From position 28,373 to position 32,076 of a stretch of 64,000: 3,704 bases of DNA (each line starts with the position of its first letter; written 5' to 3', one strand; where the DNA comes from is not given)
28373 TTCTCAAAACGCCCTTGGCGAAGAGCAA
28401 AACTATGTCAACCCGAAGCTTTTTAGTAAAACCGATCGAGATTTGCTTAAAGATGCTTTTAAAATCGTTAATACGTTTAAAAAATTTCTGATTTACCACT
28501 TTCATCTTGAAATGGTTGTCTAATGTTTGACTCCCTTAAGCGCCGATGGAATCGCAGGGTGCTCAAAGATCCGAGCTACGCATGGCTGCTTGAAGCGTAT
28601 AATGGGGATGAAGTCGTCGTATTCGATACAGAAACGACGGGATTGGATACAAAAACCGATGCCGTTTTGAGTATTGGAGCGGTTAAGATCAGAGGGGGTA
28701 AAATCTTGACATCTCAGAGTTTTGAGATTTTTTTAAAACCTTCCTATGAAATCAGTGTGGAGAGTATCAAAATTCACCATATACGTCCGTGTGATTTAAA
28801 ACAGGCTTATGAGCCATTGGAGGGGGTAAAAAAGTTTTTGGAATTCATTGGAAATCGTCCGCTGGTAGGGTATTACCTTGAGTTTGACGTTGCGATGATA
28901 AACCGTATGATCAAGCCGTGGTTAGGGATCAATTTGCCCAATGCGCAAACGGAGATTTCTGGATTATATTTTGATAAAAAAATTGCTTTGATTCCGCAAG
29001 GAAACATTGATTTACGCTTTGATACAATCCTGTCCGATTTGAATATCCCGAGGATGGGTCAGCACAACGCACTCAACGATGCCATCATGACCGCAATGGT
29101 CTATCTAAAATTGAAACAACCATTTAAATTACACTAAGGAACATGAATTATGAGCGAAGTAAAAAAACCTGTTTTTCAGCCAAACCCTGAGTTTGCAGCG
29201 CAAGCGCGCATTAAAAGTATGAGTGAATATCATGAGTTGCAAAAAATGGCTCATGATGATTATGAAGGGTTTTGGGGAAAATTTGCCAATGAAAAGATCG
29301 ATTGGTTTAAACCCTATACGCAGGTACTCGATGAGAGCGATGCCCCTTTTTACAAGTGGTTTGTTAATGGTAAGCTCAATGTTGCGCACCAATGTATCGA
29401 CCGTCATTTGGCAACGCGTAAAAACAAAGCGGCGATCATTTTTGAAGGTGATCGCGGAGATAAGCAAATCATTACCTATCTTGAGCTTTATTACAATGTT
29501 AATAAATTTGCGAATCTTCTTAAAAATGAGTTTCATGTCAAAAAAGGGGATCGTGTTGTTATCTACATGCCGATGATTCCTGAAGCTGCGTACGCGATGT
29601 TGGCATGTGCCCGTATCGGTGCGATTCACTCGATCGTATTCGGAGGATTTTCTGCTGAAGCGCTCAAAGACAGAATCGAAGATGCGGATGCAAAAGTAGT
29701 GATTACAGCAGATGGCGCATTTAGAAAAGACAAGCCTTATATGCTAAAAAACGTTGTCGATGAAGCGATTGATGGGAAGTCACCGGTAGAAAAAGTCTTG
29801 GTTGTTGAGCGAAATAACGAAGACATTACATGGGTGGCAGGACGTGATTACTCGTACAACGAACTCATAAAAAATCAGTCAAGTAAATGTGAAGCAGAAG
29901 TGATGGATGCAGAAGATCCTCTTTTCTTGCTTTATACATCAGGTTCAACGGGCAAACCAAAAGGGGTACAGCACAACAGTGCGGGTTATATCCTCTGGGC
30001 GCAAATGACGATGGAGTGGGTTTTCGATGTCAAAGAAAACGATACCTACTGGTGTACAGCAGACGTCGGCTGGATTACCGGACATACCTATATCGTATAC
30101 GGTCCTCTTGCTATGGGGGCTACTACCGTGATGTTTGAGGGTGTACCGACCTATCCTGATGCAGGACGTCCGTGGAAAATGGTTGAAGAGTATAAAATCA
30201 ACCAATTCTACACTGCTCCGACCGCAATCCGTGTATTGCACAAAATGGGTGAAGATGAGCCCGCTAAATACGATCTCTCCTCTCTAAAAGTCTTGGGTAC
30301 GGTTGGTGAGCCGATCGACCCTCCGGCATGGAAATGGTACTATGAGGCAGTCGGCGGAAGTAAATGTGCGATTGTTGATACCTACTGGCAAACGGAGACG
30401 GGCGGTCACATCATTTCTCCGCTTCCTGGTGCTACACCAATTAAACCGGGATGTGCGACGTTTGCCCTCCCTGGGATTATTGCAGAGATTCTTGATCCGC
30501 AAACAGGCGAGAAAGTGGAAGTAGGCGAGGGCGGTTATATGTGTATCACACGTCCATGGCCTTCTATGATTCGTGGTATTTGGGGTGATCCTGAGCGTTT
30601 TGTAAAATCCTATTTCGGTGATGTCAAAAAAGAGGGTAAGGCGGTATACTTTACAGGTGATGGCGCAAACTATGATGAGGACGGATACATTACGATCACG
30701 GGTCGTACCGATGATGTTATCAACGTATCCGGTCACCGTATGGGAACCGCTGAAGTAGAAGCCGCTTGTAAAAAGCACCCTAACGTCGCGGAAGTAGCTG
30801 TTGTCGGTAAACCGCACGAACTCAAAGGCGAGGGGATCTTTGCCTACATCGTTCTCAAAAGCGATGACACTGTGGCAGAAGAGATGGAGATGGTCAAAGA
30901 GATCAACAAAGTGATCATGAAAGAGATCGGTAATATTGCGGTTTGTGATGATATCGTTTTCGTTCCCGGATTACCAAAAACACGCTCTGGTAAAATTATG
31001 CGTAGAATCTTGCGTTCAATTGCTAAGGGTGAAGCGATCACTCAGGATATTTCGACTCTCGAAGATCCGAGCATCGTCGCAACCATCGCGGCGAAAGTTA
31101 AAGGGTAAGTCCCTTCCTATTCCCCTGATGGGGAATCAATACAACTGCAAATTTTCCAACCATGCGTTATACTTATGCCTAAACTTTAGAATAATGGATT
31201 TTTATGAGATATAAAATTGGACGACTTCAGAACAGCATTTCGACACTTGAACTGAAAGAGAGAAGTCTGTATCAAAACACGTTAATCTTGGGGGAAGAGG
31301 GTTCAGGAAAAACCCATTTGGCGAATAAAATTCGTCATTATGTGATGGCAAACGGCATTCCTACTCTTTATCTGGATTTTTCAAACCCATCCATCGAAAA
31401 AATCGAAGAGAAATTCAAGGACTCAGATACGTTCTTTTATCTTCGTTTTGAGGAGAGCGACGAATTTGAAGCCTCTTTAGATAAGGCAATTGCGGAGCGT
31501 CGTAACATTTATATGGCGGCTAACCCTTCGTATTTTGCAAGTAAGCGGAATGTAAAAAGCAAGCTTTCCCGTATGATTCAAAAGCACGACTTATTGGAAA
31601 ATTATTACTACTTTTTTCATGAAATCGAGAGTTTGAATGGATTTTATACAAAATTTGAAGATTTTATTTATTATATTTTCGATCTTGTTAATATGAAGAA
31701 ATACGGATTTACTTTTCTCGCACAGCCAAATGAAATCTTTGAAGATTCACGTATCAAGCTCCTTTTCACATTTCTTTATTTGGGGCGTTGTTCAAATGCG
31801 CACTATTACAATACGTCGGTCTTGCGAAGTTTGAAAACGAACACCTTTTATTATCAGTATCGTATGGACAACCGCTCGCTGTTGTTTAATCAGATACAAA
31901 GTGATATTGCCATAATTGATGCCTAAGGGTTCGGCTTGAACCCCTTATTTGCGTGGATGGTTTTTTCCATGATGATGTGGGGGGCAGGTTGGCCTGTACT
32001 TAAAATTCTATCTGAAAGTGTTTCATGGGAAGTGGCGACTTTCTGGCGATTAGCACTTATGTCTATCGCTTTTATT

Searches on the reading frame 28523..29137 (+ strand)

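Call 6: search_protein_families(library=pfam, proteins=[window:28523-29137:+])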
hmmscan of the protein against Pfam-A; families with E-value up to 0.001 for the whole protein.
window:28523-29137:+ (204 aa): 2 families
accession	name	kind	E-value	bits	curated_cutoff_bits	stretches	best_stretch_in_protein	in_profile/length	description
PF00929.31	RNase_T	-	1.8e-23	84.3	24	1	32-194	1-164/164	Exonuclease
PF16473.11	Rv2179c-like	-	0.00014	22.1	27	0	32-193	3-172/177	3'-5' exoribonuclease Rv2179c-like domain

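Call 26: search_protein_families(library=ncbifam, proteins=[window:28523-29137:+], max_evalue=0.01)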
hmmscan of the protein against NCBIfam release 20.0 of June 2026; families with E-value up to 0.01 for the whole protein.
window:28523-29137:+ (204 aa): 28 families (the best 25 are shown)
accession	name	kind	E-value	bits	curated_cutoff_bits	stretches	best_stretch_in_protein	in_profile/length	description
NF006601.0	PRK09145.1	equivalog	1.1e-82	276.5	189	1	1-199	1-199/207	3'-5' exonuclease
NF005836.0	PRK07740.1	equivalog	6.4e-22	78.2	261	1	30-196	60-221/244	hypothetical protein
NF001688.0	PRK00448.1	equivalog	1.9e-21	75.5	873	1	28-199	422-586/1445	PolC-type DNA polymerase III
TIGR00573.1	dnaq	subfamily_domain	3.6e-21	75.7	71.5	1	29-196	7-172/217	exonuclease, DNA polymerase III, epsilon subunit family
TIGR01405.1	polC_Gram_pos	equivalog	1.8e-20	72.3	1043.45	1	29-200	189-353/1211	DNA polymerase III subunit alpha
NF006602.0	PRK09146.1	subfamily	9.4e-18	64.4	266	1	30-192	48-218/239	3'-5' exonuclease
NF005289.0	PRK06807.1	equivalog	1.9e-17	63.5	335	1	29-197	8-168/313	3'-5' exonuclease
NF004964.0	PRK06310.1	equivalog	3.9e-17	62.5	236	1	29-201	7-174/250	DNA polymerase III subunit epsilon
NF005905.0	PRK07883.1-3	equivalog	6.7e-17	61.3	508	1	31-195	26-185/581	DEDD exonuclease domain-containing protein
NF004316.1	PRK05711.1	equivalog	2.5e-16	60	196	1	32-198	4-170/234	DNA polymerase III subunit epsilon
TIGR01406.1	dnaQ_proteo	equivalog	2.7e-15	56.6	222.7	1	32-198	3-169/231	DNA polymerase III subunit epsilon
NF005907.0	PRK07883.1-5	equivalog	9.8e-14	50.6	454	1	31-193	30-187/584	DEDD exonuclease domain-containing protein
NF005906.0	PRK07883.1-4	equivalog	8.3e-13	47.5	495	1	32-197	9-167/563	DEDD exonuclease domain-containing protein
NF006316.0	PRK08517.1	equivalog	8.8e-12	44.9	247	1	27-193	68-225/270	3'-5' exonuclease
NF004963.0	PRK06309.1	equivalog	4.1e-10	39.7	245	1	30-197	3-162/232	DNA polymerase III subunit epsilon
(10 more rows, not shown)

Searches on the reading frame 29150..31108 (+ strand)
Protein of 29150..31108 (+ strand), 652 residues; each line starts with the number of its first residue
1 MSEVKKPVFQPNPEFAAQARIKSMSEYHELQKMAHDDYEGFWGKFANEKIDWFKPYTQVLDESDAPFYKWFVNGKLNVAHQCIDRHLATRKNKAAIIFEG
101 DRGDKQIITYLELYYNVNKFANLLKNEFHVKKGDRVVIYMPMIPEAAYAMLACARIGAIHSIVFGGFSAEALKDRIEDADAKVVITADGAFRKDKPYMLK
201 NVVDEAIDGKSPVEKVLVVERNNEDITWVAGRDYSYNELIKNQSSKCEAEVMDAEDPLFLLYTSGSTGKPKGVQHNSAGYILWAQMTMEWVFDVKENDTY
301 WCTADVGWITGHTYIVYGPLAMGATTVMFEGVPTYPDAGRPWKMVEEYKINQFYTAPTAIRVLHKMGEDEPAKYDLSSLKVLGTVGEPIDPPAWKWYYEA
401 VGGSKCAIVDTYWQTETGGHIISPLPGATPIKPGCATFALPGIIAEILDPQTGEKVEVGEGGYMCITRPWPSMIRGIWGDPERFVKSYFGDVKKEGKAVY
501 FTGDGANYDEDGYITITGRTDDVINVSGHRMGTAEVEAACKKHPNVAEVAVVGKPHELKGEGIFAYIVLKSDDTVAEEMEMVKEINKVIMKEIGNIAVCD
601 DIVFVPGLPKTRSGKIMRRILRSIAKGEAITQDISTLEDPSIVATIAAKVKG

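Call 6: search_protein_families(library=pfam, proteins=[window:29150-31108:+])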
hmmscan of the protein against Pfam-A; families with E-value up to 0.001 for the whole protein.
window:29150-31108:+ (652 aa): 3 families
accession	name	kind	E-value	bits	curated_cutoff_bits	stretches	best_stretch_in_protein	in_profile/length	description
PF00501.34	AMP-binding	-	2.3e-86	290.4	29.9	1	84-478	2-384/384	AMP-binding enzyme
PF13193.12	AMP-binding_C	-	2.9e-23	83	24.5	1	535-615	1-76/76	AMP-binding enzyme C-terminal domain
PF16177.11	ACAS_N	-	3.6e-22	78.3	27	1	27-82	1-55/55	Acetyl-coenzyme A synthetase N-terminus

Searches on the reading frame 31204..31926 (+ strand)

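Call 6: search_protein_families(library=pfam, proteins=[window:31204-31926:+])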
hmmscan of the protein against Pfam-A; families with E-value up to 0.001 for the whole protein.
window:31204-31926:+ (240 aa): 1 family
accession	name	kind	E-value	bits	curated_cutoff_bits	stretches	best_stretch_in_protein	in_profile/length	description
PF20720.3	nSTAND3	-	0.00011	22.4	27.2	1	26-80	20-71/155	Novel STAND NTPase 3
